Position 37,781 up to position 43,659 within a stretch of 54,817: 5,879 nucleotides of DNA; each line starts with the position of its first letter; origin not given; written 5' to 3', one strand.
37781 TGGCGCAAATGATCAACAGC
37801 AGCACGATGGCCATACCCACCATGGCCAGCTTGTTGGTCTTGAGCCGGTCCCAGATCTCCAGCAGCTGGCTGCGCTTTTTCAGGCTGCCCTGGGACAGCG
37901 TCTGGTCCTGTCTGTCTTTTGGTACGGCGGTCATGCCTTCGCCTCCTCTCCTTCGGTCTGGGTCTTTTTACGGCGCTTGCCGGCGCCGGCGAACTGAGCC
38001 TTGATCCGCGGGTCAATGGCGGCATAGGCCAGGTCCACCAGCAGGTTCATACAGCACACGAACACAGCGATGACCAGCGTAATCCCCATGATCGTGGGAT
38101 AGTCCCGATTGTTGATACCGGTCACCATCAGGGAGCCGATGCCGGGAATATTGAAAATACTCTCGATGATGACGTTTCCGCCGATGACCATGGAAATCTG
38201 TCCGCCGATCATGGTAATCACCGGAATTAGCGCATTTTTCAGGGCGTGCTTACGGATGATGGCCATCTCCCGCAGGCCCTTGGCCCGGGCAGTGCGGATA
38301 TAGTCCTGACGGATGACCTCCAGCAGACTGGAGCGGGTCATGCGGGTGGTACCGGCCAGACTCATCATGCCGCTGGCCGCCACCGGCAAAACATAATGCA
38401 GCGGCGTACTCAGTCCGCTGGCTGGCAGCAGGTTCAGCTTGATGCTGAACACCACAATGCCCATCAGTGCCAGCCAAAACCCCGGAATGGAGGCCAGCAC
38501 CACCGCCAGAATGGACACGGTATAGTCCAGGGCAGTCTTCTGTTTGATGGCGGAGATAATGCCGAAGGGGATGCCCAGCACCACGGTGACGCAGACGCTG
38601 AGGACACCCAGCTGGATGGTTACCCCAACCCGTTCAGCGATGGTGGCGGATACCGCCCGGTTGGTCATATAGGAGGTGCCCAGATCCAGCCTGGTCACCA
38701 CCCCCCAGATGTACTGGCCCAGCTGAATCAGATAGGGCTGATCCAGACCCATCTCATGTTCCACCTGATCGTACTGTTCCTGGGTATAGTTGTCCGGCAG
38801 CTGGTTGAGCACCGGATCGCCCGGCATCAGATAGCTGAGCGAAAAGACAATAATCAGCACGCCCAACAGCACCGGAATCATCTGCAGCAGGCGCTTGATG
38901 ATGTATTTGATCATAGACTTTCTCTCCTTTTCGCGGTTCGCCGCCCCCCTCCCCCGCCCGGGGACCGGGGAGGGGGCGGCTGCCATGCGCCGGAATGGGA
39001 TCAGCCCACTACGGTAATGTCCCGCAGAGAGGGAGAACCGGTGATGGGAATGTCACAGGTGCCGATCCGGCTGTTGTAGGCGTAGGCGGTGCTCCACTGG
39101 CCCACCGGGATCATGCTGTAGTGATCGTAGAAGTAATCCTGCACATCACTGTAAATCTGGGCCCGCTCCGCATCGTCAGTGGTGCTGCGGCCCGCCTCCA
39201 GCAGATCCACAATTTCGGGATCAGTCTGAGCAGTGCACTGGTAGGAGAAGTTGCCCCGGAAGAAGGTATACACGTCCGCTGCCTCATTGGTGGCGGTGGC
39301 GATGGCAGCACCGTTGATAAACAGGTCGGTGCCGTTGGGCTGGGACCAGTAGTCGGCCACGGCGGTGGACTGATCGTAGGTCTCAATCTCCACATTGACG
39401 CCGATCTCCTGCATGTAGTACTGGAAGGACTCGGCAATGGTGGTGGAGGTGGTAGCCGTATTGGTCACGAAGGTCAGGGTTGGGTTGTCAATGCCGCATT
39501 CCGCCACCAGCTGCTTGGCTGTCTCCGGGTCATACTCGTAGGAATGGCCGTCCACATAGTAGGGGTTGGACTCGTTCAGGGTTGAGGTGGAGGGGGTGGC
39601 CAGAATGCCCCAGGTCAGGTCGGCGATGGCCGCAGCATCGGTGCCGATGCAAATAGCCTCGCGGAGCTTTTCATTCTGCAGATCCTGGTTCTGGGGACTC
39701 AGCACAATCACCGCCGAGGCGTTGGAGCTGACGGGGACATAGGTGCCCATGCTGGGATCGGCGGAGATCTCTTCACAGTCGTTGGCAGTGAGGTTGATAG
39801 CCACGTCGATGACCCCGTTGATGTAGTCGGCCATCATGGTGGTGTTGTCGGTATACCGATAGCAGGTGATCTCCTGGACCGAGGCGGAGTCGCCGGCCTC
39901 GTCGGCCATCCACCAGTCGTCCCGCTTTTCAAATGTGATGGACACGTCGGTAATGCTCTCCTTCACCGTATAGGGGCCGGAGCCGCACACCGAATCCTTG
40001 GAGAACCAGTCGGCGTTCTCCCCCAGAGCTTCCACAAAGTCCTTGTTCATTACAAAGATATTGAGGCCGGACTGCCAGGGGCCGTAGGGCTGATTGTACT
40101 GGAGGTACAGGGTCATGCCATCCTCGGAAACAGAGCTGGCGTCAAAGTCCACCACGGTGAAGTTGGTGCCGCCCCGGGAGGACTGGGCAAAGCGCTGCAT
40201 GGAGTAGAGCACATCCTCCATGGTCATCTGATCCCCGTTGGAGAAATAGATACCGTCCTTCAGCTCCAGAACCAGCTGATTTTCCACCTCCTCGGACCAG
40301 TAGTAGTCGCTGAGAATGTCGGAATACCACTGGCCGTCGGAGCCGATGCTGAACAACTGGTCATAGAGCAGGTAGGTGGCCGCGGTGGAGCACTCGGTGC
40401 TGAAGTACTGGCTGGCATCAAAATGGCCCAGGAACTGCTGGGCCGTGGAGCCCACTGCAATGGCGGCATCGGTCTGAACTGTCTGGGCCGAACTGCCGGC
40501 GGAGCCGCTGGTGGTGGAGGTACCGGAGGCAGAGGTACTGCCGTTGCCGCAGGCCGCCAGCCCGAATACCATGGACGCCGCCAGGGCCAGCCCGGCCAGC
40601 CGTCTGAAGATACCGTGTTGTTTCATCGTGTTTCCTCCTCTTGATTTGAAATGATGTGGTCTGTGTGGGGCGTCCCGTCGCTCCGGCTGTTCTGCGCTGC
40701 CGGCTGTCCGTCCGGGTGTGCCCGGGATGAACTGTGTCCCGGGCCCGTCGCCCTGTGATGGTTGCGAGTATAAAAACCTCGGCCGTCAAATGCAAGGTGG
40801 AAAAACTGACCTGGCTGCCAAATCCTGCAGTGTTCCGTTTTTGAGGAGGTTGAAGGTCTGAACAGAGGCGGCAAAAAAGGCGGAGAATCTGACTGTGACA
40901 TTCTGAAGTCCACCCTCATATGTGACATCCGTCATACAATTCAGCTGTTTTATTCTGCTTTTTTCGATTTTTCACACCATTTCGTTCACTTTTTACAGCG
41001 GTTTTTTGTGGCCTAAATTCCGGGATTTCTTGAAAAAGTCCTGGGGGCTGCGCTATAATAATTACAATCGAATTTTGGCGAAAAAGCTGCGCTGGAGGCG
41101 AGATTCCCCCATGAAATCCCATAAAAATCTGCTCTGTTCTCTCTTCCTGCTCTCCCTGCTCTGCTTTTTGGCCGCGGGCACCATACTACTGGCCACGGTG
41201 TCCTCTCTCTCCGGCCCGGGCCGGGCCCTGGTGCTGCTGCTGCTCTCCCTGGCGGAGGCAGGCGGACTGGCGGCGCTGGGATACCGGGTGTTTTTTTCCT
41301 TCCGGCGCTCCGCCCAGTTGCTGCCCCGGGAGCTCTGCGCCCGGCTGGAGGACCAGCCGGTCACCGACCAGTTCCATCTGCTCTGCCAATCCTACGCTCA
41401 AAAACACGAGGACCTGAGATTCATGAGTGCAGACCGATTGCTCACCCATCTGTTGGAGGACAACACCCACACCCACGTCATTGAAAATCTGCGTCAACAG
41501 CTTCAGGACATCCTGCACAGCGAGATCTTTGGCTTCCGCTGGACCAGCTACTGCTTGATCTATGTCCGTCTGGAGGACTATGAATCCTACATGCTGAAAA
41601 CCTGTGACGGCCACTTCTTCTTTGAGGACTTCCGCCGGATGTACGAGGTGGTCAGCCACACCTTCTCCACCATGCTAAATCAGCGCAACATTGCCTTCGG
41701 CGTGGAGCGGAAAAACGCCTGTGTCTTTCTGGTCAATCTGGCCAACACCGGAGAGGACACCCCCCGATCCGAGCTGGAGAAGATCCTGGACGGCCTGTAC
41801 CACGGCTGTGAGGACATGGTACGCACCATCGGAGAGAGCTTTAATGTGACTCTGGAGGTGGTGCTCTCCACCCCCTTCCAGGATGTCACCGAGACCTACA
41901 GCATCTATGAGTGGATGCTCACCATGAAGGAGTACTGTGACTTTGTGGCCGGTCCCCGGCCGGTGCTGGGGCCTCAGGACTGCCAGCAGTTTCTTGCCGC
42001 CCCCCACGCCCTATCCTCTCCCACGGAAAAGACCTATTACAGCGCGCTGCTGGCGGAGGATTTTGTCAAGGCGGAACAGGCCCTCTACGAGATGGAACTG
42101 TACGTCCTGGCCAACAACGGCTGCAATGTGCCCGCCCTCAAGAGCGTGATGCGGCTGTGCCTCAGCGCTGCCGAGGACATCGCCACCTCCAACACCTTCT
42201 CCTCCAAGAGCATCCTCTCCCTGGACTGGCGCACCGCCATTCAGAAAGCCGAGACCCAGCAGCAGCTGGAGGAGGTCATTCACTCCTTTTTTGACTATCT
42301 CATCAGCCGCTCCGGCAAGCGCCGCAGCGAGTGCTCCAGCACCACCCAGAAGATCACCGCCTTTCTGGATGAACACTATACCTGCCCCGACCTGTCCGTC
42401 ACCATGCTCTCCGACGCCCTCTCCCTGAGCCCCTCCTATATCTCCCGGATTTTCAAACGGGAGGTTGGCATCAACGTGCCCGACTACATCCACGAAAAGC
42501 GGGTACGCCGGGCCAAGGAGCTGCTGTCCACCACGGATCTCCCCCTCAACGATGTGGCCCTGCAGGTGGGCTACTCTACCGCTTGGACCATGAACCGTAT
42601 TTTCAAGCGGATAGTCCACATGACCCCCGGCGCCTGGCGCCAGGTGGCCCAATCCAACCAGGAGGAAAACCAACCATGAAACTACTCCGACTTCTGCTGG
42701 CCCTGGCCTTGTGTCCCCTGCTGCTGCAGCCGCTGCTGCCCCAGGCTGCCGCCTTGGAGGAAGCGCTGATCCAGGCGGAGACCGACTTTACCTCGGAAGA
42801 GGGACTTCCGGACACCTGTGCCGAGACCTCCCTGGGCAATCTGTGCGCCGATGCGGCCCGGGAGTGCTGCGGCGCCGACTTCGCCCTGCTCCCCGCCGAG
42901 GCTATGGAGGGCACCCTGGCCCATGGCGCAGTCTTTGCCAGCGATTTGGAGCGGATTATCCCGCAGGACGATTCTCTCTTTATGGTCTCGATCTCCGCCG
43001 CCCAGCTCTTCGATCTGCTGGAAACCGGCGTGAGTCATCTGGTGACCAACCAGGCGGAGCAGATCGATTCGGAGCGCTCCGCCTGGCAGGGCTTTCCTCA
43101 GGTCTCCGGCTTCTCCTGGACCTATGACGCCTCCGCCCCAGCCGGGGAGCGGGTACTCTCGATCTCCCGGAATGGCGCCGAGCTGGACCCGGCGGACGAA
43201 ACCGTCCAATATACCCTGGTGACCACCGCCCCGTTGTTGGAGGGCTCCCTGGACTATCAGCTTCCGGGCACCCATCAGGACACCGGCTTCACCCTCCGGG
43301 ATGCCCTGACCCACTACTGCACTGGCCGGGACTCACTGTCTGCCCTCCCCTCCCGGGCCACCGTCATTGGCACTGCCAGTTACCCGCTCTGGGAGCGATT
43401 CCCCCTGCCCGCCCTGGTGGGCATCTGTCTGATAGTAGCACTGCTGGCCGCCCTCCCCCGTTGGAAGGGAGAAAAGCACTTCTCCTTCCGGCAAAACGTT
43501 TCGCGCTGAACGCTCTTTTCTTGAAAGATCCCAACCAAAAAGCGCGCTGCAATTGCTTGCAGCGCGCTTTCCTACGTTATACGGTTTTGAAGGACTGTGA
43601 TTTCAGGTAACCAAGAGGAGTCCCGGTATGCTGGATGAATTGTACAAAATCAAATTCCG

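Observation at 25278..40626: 14-gene operon coupling an Opp/Dpp-type ABC importer to a bai-/equol-like reductive enzyme set: candidate undescribed small-molecule reduction/dehydration pathway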

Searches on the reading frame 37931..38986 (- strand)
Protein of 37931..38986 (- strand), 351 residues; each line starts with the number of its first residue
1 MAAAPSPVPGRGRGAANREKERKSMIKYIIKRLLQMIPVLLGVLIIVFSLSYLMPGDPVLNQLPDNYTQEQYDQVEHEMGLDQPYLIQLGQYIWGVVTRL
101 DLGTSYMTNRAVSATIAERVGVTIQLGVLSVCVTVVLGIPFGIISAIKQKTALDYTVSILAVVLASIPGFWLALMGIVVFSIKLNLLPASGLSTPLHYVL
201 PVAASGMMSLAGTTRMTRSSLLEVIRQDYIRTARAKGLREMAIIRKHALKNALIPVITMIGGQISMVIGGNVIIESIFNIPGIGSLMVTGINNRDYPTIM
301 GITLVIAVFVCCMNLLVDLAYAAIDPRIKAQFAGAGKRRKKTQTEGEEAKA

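Call 6: search_protein_families(library=pfam, proteins=[window:37931-38986:-], max_evalue=0.001)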
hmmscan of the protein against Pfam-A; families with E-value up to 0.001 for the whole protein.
window:37931-38986:- (351 aa): 2 families
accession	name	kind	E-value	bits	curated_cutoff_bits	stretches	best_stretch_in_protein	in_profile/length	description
PF00528.27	BPD_transp_1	-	1.8e-43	148.8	26.4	1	138-329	1-183/184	Binding-protein-dependent transport system inner membrane component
PF19300.4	BPD_transp_1_N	-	8.8e-13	48.9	23.8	1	25-126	1-113/114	Binding-prot-dependent transport system membrane comp, N-term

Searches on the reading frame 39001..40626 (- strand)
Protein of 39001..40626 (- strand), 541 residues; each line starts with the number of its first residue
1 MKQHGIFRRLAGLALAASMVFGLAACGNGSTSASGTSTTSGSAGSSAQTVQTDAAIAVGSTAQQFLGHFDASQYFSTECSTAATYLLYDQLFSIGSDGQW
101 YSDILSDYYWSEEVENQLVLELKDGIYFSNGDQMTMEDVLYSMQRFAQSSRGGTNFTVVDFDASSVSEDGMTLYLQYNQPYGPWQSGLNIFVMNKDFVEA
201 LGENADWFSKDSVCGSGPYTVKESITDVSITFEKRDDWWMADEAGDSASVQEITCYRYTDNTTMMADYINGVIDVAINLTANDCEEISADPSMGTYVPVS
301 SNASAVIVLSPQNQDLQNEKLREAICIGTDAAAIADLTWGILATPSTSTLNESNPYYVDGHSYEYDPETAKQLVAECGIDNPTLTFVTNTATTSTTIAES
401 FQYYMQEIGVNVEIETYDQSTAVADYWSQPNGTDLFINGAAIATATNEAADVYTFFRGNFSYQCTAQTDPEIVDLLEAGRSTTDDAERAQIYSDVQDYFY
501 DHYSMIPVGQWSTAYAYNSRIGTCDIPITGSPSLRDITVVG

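Call 6: search_protein_families(library=pfam, proteins=[window:39001-40626:-], max_evalue=0.001)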
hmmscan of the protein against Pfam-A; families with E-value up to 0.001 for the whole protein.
window:39001-40626:- (541 aa): 1 family
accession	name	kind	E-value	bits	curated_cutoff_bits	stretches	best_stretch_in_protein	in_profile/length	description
PF00496.27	SBP_bac_5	-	2.6e-49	168.7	32.4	1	107-453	9-358/368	Bacterial extracellular solute-binding proteins, family 5 Middle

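Call 43: search_solved_structures(query=window:39001-40626:-, max_evalue=0.00001)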
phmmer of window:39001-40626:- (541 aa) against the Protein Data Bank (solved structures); distinct sequences matched with E-value up to 0.00001: 35.
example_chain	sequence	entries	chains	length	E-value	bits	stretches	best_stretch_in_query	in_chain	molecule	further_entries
5u4o_A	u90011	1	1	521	8.3e-22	80.7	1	37-508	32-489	ABC transporter substrate-binding protein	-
5isu_A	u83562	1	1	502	4.9e-20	74.9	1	119-523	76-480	Lmo0135 protein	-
5yyb_A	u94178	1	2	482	3.2e-16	62.3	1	119-387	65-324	Putative ABC transporter periplasmic binding protein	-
5z99_A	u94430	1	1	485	3.2e-16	62.3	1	119-387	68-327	Putative ABC transporter periplasmic binding protein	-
5za4_A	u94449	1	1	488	3.2e-16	62.3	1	119-387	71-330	Putative ABC transporter periplasmic binding protein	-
1uqw_A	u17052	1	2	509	8.1e-15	57.7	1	51-519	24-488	PUTATIVE BINDING PROTEIN YLIB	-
4zec_A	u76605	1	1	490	2.9e-14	55.9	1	109-423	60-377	ABC transporter, substrate binding protein (Agrocinopines A and B)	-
8cke_A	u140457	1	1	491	2.9e-14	55.9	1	109-423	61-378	ABC transporter substrate-binding protein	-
4ra1_A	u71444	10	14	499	3e-14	55.8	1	109-423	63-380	ABC transporter, substrate binding protein (Agrocinopines A and B) | ABC transporter substrate-binding protein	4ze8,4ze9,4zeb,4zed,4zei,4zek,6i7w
6i3g_A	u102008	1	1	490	1e-13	54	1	115-497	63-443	ABC transporter, substrate-binding protein, family 5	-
7kz8_A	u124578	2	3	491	1.9e-13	53.2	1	122-498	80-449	Peptide/nickel transport system substrate-binding protein AapF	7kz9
8ch1_A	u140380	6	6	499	4.5e-13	51.9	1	91-425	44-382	Agrocinopine utilization periplasmic binding protein AccA | AccA | ABC transporter substrate binding protein (Agrocinopine)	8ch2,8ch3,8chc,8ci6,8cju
8caw_A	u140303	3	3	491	4.6e-13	51.9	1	117-388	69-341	Agrocinopine utilization periplasmic binding protein AccA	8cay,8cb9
8c6r_A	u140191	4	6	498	4.8e-13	51.8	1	117-388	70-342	Agrocinopine utilization periplasmic binding protein AccA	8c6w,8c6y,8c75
8upi_A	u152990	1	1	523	9.2e-13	50.9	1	116-441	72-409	Peptide ABC transporter substrate-binding protein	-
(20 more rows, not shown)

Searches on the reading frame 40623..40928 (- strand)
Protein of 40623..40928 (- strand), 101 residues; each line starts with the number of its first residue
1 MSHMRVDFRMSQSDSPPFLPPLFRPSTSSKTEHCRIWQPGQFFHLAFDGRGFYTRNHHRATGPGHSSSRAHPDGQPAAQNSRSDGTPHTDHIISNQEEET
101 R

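Call 22: search_protein_families(library=pfam, proteins=[window:40623-40928:-], max_evalue=0.001)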
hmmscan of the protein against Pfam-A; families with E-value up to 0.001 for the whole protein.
window:40623-40928:- (101 aa): 0 families

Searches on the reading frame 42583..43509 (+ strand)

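Call 22: search_protein_families(library=pfam, proteins=[window:42583-43509:+], max_evalue=0.001)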
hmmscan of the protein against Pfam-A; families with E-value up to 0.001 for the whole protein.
window:42583-43509:+ (308 aa): 1 family
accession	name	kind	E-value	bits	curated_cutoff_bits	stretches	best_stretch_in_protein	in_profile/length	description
PF02872.23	5_nucleotid_C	-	1.1e-20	74.8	23.6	1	78-221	18-149/158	5'-nucleotidase, C-terminal domain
